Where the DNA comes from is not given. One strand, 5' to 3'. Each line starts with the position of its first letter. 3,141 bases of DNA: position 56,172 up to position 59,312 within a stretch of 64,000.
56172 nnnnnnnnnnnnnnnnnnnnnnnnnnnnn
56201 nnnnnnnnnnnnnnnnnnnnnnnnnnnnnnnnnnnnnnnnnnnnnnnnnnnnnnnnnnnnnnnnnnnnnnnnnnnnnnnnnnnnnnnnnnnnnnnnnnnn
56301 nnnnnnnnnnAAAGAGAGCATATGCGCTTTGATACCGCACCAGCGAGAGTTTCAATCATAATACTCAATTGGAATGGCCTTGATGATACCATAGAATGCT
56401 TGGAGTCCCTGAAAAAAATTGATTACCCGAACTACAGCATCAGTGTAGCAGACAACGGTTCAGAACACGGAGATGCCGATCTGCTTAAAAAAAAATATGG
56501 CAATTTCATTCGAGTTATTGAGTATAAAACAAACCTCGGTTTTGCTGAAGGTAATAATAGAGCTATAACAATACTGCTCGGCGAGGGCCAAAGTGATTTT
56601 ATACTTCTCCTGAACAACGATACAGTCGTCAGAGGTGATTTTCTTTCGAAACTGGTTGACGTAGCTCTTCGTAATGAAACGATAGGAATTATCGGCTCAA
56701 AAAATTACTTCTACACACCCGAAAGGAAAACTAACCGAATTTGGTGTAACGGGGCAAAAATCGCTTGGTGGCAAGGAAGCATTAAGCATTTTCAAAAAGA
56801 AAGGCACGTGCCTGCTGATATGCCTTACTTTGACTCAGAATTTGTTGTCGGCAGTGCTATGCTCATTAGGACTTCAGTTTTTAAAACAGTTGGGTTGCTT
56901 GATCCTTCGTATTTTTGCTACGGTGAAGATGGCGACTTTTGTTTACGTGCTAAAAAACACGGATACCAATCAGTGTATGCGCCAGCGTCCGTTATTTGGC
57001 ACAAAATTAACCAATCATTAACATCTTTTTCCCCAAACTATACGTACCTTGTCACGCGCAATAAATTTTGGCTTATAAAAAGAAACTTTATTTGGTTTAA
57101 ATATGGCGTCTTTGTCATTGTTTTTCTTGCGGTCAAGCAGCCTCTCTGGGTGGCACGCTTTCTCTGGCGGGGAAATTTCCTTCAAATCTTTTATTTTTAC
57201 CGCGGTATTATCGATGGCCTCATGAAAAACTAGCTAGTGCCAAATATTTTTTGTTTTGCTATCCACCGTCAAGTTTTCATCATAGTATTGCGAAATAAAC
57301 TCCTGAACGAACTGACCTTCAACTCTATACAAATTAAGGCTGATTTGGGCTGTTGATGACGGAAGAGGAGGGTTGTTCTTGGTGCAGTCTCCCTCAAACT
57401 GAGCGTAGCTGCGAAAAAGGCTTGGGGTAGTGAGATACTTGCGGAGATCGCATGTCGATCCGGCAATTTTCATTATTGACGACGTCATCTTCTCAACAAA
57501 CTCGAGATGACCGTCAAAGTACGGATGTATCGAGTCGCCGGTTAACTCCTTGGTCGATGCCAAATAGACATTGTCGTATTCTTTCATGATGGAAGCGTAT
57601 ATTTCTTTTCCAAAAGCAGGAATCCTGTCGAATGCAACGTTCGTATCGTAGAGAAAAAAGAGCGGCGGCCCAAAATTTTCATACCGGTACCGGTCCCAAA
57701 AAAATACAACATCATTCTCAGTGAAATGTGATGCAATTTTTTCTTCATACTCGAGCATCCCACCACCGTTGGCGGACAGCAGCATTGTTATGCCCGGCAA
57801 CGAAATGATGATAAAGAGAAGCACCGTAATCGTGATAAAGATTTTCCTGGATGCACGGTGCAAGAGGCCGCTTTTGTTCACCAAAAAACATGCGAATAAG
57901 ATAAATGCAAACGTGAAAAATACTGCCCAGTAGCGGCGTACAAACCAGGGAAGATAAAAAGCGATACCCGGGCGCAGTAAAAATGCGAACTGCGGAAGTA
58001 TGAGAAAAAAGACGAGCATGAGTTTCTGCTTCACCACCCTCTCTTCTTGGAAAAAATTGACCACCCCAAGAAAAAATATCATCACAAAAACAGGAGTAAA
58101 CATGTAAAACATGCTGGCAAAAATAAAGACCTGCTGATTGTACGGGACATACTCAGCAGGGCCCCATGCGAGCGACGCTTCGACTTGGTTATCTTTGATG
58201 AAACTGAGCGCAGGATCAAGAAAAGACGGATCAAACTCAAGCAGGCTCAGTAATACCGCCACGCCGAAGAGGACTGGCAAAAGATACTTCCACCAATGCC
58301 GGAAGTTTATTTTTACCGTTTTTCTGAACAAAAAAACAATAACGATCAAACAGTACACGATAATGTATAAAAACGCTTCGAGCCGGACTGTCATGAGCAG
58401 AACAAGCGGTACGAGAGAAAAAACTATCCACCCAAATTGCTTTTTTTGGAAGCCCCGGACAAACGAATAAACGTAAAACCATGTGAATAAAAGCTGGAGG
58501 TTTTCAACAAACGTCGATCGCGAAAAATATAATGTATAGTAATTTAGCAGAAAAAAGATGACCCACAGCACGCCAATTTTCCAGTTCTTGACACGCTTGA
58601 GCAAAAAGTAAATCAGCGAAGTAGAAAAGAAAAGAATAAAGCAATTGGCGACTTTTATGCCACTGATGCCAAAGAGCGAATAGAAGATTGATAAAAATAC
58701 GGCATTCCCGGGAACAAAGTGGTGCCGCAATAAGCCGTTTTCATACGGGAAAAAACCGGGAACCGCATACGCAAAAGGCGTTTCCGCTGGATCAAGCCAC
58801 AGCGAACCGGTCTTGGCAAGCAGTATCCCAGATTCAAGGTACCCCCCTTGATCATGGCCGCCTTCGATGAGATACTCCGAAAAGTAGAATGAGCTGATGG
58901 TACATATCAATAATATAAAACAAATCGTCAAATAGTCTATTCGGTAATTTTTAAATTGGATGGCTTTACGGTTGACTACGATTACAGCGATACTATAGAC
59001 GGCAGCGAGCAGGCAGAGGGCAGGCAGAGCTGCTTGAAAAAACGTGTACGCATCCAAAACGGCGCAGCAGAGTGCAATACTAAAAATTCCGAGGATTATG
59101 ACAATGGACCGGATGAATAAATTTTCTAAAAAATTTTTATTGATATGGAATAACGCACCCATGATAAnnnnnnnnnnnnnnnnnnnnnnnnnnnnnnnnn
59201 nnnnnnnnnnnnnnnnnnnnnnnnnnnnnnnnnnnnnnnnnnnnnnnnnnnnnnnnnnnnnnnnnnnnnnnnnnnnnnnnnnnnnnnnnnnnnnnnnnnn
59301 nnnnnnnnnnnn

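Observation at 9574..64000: Surface-glycan supercluster of more than 50 kb combining four nucleotide-sugar pathways, about 16 glycosyltransferases, two Wzx flippases and four GT-C-like membrane proteins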

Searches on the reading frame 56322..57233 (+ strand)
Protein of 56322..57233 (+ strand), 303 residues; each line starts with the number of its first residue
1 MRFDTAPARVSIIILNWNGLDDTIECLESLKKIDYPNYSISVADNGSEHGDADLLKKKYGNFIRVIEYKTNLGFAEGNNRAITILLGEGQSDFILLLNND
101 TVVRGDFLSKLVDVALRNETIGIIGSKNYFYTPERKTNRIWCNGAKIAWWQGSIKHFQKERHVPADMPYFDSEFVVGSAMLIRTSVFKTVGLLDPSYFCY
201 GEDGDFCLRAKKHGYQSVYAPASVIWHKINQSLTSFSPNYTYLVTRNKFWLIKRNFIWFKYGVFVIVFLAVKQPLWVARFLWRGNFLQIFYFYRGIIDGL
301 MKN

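Call 8: search_protein_families(library=pfam, proteins=[window:56322-57233:+])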
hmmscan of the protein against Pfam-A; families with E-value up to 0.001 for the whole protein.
window:56322-57233:+ (303 aa): 3 families
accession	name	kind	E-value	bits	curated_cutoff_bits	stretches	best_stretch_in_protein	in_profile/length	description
PF13641.12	Glyco_tranf_2_3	-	4e-20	73.3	27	1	8-233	2-217/230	Glycosyltransferase like family 2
PF00535.33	Glycos_transf_2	-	1.3e-16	61.4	23.3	1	11-188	1-165/168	Glycosyl transferase family 2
PF13632.12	Glyco_trans_2_3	-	6.3e-14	52.7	27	1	93-284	1-167/198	Glycosyl transferase family group 2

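Call 64: search_protein_families(library=ncbifam, proteins=[window:56322-57233:+])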
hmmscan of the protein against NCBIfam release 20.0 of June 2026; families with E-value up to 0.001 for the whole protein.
window:56322-57233:+ (303 aa): 13 families
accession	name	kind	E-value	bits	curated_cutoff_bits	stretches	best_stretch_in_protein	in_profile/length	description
TIGR01556.1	rhamnosyltran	subfamily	1.2e-18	67.3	200.55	1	29-298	13-280/281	rhamnosyltransferase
NF041875.1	EPS_EpsD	equivalog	2.8e-10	40.1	370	1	10-236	1-216/325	exopolysaccharide biosynthesis glycosyltransferase EpsD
TIGR03965.1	mycofact_glyco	equivalog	1e-09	37.8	280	1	7-236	73-289/467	mycofactocin biosynthesis glycosyltransferase MftF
TIGR03937.1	PgaC_IcaA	equivalog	2.5e-08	33.3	422.3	1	9-127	46-162/407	poly-beta-1,6-N-acetyl-D-glucosamine synthase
NF038299.1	EPS_HpsN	equivalog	1.4e-07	30.8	425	1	9-231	2-224/317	hormogonium polysaccharide biosynthesis glycosyltransferase HpsN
NF038302.1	EPS_HpsE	equivalog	1.9e-06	27.1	300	1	10-232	3-227/307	hormogonium polysaccharide biosynthesis glycosyltransferase HpsE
NF007482.0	PRK10073.1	equivalog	1.6e-05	24.1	423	1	8-140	6-135/334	glycosyltransferase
TIGR04242.1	nodulat_NodC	equivalog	2.3e-05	23.5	550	1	9-122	49-162/395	chitooligosaccharide synthase NodC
TIGR04283.1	glyco_like_mftF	equivalog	3e-05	23.7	182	0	10-115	1-97/221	TIGR04283 family arsenosugar biosynthesis glycosyltransferase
TIGR04009.1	wcaE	equivalog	3e-05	23.4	369.2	1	11-140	7-132/248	colanic acid biosynthesis glycosyltransferase WcaE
TIGR03030.1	CelA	equivalog_domain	4.7e-05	21.6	699.1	1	86-226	224-356/714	UDP-forming cellulose synthase catalytic subunit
NF050050.1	ProtGlycPglI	equivalog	0.00014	21.3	500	1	9-113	3-106/306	GalNAc(5)-diNAcBac-PP-undecaprenol beta-1,3-glucosyltransferase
NF047683.1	TeichurnBiosyTuaG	equivalog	0.00057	19.6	400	1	9-118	7-114/252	teichuronic acid biosynthesis protein TuaG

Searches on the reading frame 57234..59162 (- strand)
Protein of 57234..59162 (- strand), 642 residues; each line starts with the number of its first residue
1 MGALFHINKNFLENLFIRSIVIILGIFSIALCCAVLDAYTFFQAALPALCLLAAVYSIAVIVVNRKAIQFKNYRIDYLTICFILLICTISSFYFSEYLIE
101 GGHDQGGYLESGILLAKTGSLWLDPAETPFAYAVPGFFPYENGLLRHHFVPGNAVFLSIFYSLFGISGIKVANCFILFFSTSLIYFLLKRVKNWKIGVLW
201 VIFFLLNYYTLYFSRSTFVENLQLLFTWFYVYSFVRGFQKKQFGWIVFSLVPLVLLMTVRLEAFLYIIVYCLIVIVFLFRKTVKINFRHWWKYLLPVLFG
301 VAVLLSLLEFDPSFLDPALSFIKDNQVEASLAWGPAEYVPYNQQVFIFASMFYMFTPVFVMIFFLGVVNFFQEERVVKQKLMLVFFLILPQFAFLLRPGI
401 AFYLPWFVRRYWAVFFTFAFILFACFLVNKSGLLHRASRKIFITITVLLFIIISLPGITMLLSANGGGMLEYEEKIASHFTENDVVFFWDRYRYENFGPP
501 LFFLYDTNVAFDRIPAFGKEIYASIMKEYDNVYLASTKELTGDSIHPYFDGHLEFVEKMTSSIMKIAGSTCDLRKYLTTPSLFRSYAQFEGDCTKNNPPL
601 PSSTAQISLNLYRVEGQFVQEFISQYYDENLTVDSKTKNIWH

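Call 8: search_protein_families(library=pfam, proteins=[window:57234-59162:-])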
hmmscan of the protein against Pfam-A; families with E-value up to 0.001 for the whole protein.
window:57234-59162:- (642 aa): 0 families

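Call 16: search_protein_families(library=ncbifam, max_evalue=0.01, proteins=[window:57234-59162:-])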
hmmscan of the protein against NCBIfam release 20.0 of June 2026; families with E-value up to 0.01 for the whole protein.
window:57234-59162:- (642 aa): 2 families
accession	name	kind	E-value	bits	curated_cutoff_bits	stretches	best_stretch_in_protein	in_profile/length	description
NF047440.1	LA3751_2_3_fam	subfamily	0.0003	19.7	200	1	125-307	58-235/460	LA_3751/LA_3752 family putative glycosyltransferase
TIGR03663.1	TIGR03663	subfamily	0.0028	16.7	126.25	1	162-452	64-366/435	flippase activity-associated protein Agl23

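Call 20: search_protein_families(library=pfam, max_evalue=5, proteins=[window:57234-59162:-])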
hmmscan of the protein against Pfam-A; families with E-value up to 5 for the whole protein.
window:57234-59162:- (642 aa): 1 family
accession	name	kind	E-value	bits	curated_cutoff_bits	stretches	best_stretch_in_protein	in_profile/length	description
PF13231.12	PMT_2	-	0.0017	19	26.1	1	153-304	6-154/160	Dolichyl-phosphate-mannose-protein mannosyltransferase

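Call 23: find_encoding_contigs(protein=window:57234-59162:-, flank=10000, max_places=6)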
Protein window:57234-59162:- (642 aa): 3 contigs read that carry it; 1 place shown.
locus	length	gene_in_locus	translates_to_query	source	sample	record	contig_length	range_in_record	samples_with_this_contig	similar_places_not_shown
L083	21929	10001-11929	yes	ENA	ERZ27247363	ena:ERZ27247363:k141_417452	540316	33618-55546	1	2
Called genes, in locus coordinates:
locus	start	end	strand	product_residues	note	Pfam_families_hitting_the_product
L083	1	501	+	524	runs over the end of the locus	PF00082:Peptidase_S8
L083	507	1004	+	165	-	PF04138:GtrA_DPMS_TM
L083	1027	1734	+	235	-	PF00535:Glycos_transf_2, PF10111:Glyco_tranf_2_2, PF13641:Glyco_tranf_2_3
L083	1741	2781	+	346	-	PF04321:RmlD_sub_bind (weak), PF01073:3Beta_HSD, PF01370:Epimerase, PF02719:Polysacc_synt_2 (weak), PF07993:NAD_binding_4 (weak), PF16363:GDP_Man_Dehyd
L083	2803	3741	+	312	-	PF01073:3Beta_HSD, PF01370:Epimerase, PF02719:Polysacc_synt_2, PF04321:RmlD_sub_bind, PF05368:NmrA (faint), PF07993:NAD_binding_4 (faint), PF13460:NAD_binding_10, PF16363:GDP_Man_Dehyd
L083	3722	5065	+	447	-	PF03446:NAD_binding_2 (faint), PF03721:UDPG_MGDP_dh_N, PF00984:UDPG_MGDP_dh, PF03720:UDPG_MGDP_dh_C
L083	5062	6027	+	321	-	PF00535:Glycos_transf_2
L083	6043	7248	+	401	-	PF13439:Glyco_transf_4, PF13477:Glyco_trans_4_2, PF13579:Glyco_trans_4_4, PF20706:GT4-conflict (faint), PF00534:Glycos_transf_1, PF13692:Glyco_trans_1_4, PF13524:Glyco_trans_1_2 (weak)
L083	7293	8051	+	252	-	PF01209:Ubie_methyltran, PF13489:Methyltransf_23, PF08241:Methyltransf_11, PF08242:Methyltransf_12, PF13649:Methyltransf_25, PF13847:Methyltransf_31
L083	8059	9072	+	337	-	PF01075:Glyco_transf_9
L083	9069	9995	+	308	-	PF13489:Methyltransf_23, PF07021:MetW (weak), PF13847:Methyltransf_31, PF08241:Methyltransf_11, PF08242:Methyltransf_12, PF13649:Methyltransf_25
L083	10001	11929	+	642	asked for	-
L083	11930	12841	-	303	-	PF13641:Glyco_tranf_2_3, PF00535:Glycos_transf_2, PF13632:Glyco_trans_2_3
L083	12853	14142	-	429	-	PF13439:Glyco_transf_4, PF13579:Glyco_trans_4_4, PF00534:Glycos_transf_1 (weak)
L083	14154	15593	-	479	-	PF23019:DUF7033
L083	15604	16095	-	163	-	PF00132:Hexapep, PF14602:Hexapep_2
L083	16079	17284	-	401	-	-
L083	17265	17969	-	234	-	PF13489:Methyltransf_23 (weak), PF07021:MetW (weak), PF08241:Methyltransf_11, PF08242:Methyltransf_12, PF13649:Methyltransf_25, PF13847:Methyltransf_31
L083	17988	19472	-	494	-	PF01943:Polysacc_synt, PF03023:MurJ (weak), PF13440:Polysacc_synt_3, PF01554:MatE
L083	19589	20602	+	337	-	PF00056:Ldh_1_N, PF02866:Ldh_1_C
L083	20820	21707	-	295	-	PF04321:RmlD_sub_bind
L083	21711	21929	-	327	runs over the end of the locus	PF01073:3Beta_HSD, PF01370:Epimerase, PF02719:Polysacc_synt_2, PF04321:RmlD_sub_bind, PF05368:NmrA (weak), PF07993:NAD_binding_4, PF13460:NAD_binding_10, PF16363:GDP_Man_Dehyd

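Call 39: search_solved_structures(query=window:57234-59162:-, max_evalue=1)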
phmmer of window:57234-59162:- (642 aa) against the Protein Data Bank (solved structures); distinct sequences matched with E-value up to 1: 0.

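Call 64: search_protein_families(library=ncbifam, proteins=[L083:3722-5065:+, L083:2803-3741:+, L083:1741-2781:+, L083:1027-1734:+, L083:507-1004:+, L083:5062-6027:+])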
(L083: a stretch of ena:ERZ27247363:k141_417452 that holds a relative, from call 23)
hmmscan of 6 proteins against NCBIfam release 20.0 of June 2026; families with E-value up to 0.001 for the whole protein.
L083:3722-5065:+ (447 aa): 7 families
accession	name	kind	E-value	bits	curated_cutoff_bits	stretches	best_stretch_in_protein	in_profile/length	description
TIGR03026.1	NDP-sugDHase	subfamily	7.8e-129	430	189.8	1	27-428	3-413/413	nucleotide sugar dehydrogenase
NF040825.1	UDPMaNacDH_Arch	equivalog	1e-90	304.6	750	1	27-447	3-415/418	UDP-N-acetyl-D-mannosamine dehydrogenase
NF008286.0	PRK11064.1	equivalog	5e-71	239.5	459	1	26-426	5-415/420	UDP-N-acetyl-D-mannosamine dehydrogenase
NF011729.0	PRK15182.1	equivalog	6.1e-68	229.5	592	1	27-433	9-419/425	Vi polysaccharide biosynthesis UDP-N-acetylglucosamine C-6 dehydrogenase TviB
NF041297.1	UDPGDh_AglM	equivalog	1.8e-57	195.2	670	1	27-444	3-427/429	UDP-glucose 6-dehydrogenase AglM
NF047673.2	TeichurnBiosyTuaD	equivalog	1.8e-48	165.8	700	1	27-447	4-431/439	UDP-glucose 6-dehydrogenase TuaD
NF011631.0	PRK15057.1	equivalog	2.4e-16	59.8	757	1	27-383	3-343/388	UDP-glucose 6-dehydrogenase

L083:2803-3741:+ (312 aa): 30 families (the best 25 are shown)
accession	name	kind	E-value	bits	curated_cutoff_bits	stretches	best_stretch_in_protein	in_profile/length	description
TIGR01179.1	galE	equivalog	2.5e-57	194.2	262.3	1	4-307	2-329/332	UDP-glucose 4-epimerase GalE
TIGR01181.1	dTDP_gluc_dehyt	equivalog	8e-47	159.9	365.1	1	3-307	1-315/321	dTDP-glucose 4,6-dehydratase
TIGR04180.1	EDH_00030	hypoth_equivalog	5.7e-42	143.8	475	1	4-289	1-295/297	NAD-dependent 4,6-dehydratase LegB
TIGR02197.1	heptose_epim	equivalog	1.2e-37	129.7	274.6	1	4-295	1-305/316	ADP-glyceromanno-heptose 6-epimerase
NF011728.1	PRK15181.1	equivalog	4.6e-36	124.5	760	1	3-312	17-346/348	Vi polysaccharide biosynthesis UDP-N-acetylglucosaminuronic acid C-4 epimerase TviC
NF007490.0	PRK10084.1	subfamily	2.1e-30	105.9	649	1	3-305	2-336/361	dTDP-glucose 4,6-dehydratase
NF007956.0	PRK10675.1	subfamily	5.1e-29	101.5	394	1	3-306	2-332/338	UDP-glucose 4-epimerase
NF007582.0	PRK10217.1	equivalog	9.7e-28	97.3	698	1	1-303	1-331/355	dTDP-glucose 4,6-dehydratase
NF008360.0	PRK11150.1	equivalog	2.4e-27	95.9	452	1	4-246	2-246/310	ADP-glyceromanno-heptose 6-epimerase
NF047922.1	GDPFucSynFcl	equivalog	4.6e-23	82.1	500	1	3-308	4-306/308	GDP-L-fucose synthase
NF008872.0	PRK11908.1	equivalog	5.8e-19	68.3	294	1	2-260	2-276/349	bifunctional UDP-4-keto-pentose/UDP-xylose synthase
TIGR02622.1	CDP_4_6_dhtase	equivalog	7e-17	61.6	278.45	1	3-123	6-134/352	CDP-glucose 4,6-dehydratase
TIGR03466.1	HpnA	hypoth_equivalog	1.5e-15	56.9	367.65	1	3-293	2-283/327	hopanoid-associated sugar epimerase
TIGR01472.1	gmd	equivalog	4.2e-15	55.8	415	1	5-249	4-263/342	GDP-mannose 4,6-dehydratase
NF043036.1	ErythonDh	equivalog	3.1e-13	49.6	325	1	3-153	2-160/321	D-erythronate dehydrogenase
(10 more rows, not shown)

L083:1741-2781:+ (346 aa): 28 families (the best 25 are shown)
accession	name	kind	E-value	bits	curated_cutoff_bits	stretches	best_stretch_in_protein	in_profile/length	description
TIGR01181.1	dTDP_gluc_dehyt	equivalog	3.9e-31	108.3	365.1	1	13-335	2-318/321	dTDP-glucose 4,6-dehydratase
TIGR04180.1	EDH_00030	hypoth_equivalog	2.1e-27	96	475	1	13-286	1-263/297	NAD-dependent 4,6-dehydratase LegB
TIGR01179.1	galE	equivalog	1.9e-22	79.5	262.3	1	12-331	1-328/332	UDP-glucose 4-epimerase GalE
TIGR02197.1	heptose_epim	equivalog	4.4e-20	72.1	274.6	1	13-289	1-270/316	ADP-glyceromanno-heptose 6-epimerase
NF007490.0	PRK10084.1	subfamily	3.5e-19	69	649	1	12-334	2-340/361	dTDP-glucose 4,6-dehydratase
NF007582.0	PRK10217.1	equivalog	3.6e-17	62.5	698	1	11-333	2-336/355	dTDP-glucose 4,6-dehydratase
NF011728.1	PRK15181.1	equivalog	3.7e-16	59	760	1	4-245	9-244/348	Vi polysaccharide biosynthesis UDP-N-acetylglucosaminuronic acid C-4 epimerase TviC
NF008872.0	PRK11908.1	equivalog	9e-16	57.8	294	1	11-331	2-338/349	bifunctional UDP-4-keto-pentose/UDP-xylose synthase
NF005998.1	PRK08125.1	equivalog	6.3e-14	51.3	777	1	9-278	314-584/649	bifunctional UDP-4-amino-4-deoxy-L-arabinose formyltransferase/UDP-glucuronic acid oxidase ArnA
NF007956.0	PRK10675.1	subfamily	7.7e-12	45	394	1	12-201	2-183/338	UDP-glucose 4-epimerase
NF043036.1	ErythonDh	equivalog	1.3e-10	41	325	1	12-182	2-163/321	D-erythronate dehydrogenase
NF008360.0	PRK11150.1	equivalog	1e-08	34.7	452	1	13-281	2-256/310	ADP-glyceromanno-heptose 6-epimerase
TIGR02622.1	CDP_4_6_dhtase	equivalog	1.1e-08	34.6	278.45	1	9-330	3-332/352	CDP-glucose 4,6-dehydratase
NF047922.1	GDPFucSynFcl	equivalog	2.5e-08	33.7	500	1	109-327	76-300/308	GDP-L-fucose synthase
TIGR03466.1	HpnA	hypoth_equivalog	6.7e-08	31.8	367.65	1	13-283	3-250/327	hopanoid-associated sugar epimerase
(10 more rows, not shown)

L083:1027-1734:+ (235 aa): 18 families
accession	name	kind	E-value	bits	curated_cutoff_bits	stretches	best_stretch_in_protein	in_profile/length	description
NF007482.0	PRK10073.1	equivalog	7.5e-14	51.5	423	1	2-106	7-108/334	glycosyltransferase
NF047588.1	GlcsyltransPgfSStrep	equivalog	1.1e-11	44.5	500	1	1-170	1-168/308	glycosyltransferase PgfS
NF038302.1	EPS_HpsE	equivalog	1.5e-11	43.9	300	1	1-99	1-102/307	hormogonium polysaccharide biosynthesis glycosyltransferase HpsE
TIGR04283.1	glyco_like_mftF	equivalog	1.1e-10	41.5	182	1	3-116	1-104/221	TIGR04283 family arsenosugar biosynthesis glycosyltransferase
TIGR03937.1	PgaC_IcaA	equivalog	1.1e-10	41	422.3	1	3-94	47-136/407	poly-beta-1,6-N-acetyl-D-glucosamine synthase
NF007986.1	PRK10714.1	equivalog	1.5e-08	34.1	529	1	2-170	7-173/316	undecaprenyl-phosphate 4-deoxy-4-formamido-L-arabinose transferase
TIGR04182.1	glyco_TIGR04182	equivalog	3.3e-08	33.3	325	1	3-207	2-195/293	S-layer glycoprotein N-glycosyltransferase AglJ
NF041391.1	DPhHxTase_Halo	equivalog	6.8e-08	31.7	375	1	9-212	3-193/213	dolichyl-phosphate hexose transferase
NF041875.1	EPS_EpsD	equivalog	8.7e-08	31.9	370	1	3-103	1-99/325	exopolysaccharide biosynthesis glycosyltransferase EpsD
TIGR03965.1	mycofact_glyco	equivalog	8.9e-08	31.4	280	1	3-105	76-176/467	mycofactocin biosynthesis glycosyltransferase MftF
NF058614.1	PPMAGASynPpgS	equivalog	2.1e-07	30.6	370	1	5-206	4-200/226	polyprenyl-phospho-N-acetylgalactosaminyl synthase PpgS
NF010496.0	PRK13915.1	equivalog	8.9e-07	28.3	262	1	2-96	32-129/307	glucosyl-3-phosphoglycerate synthase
NF047683.1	TeichurnBiosyTuaG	equivalog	3.2e-06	27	400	1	3-105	8-108/252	teichuronic acid biosynthesis protein TuaG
TIGR03111.1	glyc2_xrt_Gpos1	hypoth_equivalog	1.3e-05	24.2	363.95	1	2-108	50-156/439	TIGR03111 family XrtG-associated glycosyltransferase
NF050050.1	ProtGlycPglI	equivalog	2.2e-05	24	500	1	2-107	3-107/306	GalNAc(5)-diNAcBac-PP-undecaprenol beta-1,3-glucosyltransferase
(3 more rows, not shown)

L083:507-1004:+ (165 aa): 0 families

L083:5062-6027:+ (321 aa): 16 families
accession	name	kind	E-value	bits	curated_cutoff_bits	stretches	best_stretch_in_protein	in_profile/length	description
TIGR04182.1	glyco_TIGR04182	equivalog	1.3e-41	142.9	325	1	3-301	2-287/293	S-layer glycoprotein N-glycosyltransferase AglJ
NF058614.1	PPMAGASynPpgS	equivalog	5.5e-24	84.8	370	1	5-199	4-196/226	polyprenyl-phospho-N-acetylgalactosaminyl synthase PpgS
NF007986.1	PRK10714.1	equivalog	1.4e-18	67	529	1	2-300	7-297/316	undecaprenyl-phosphate 4-deoxy-4-formamido-L-arabinose transferase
NF041391.1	DPhHxTase_Halo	equivalog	7e-18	64.4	375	1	9-200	3-184/213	dolichyl-phosphate hexose transferase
NF047588.1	GlcsyltransPgfSStrep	equivalog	2.2e-17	63.3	500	1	1-299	1-290/308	glycosyltransferase PgfS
NF010496.0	PRK13915.1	equivalog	2.6e-16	59.6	262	1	3-108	33-144/307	glucosyl-3-phosphoglycerate synthase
TIGR04283.1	glyco_like_mftF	equivalog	1.2e-08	34.8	182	1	4-94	2-85/221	TIGR04283 family arsenosugar biosynthesis glycosyltransferase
TIGR03937.1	PgaC_IcaA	equivalog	2.2e-08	33.5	422.3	1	3-105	47-149/407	poly-beta-1,6-N-acetyl-D-glucosamine synthase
NF041875.1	EPS_EpsD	equivalog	2.3e-08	33.8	370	1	4-96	2-94/325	exopolysaccharide biosynthesis glycosyltransferase EpsD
NF041865.1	EpsU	equivalog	5.1e-07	29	700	1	2-97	40-138/394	exopolysaccharide biosynthesis GT2 family glycosyltransferase EpsU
NF007482.0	PRK10073.1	equivalog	1.2e-06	27.8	423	1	2-96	7-100/334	glycosyltransferase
TIGR03965.1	mycofact_glyco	equivalog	2.4e-05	23.4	280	1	4-92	77-165/467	mycofactocin biosynthesis glycosyltransferase MftF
TIGR03469.1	HpnB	hypoth_equivalog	2.7e-05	23.4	379.25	1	3-60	46-101/386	hopene-associated glycosyltransferase HpnB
TIGR01556.1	rhamnosyltran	subfamily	7.2e-05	22.1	200.55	1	32-92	21-84/281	rhamnosyltransferase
NF050113.1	gal_furan_GlfT1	equivalog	0.00018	20.9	330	1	19-91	17-89/290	galactofuranosyltransferase GlfT1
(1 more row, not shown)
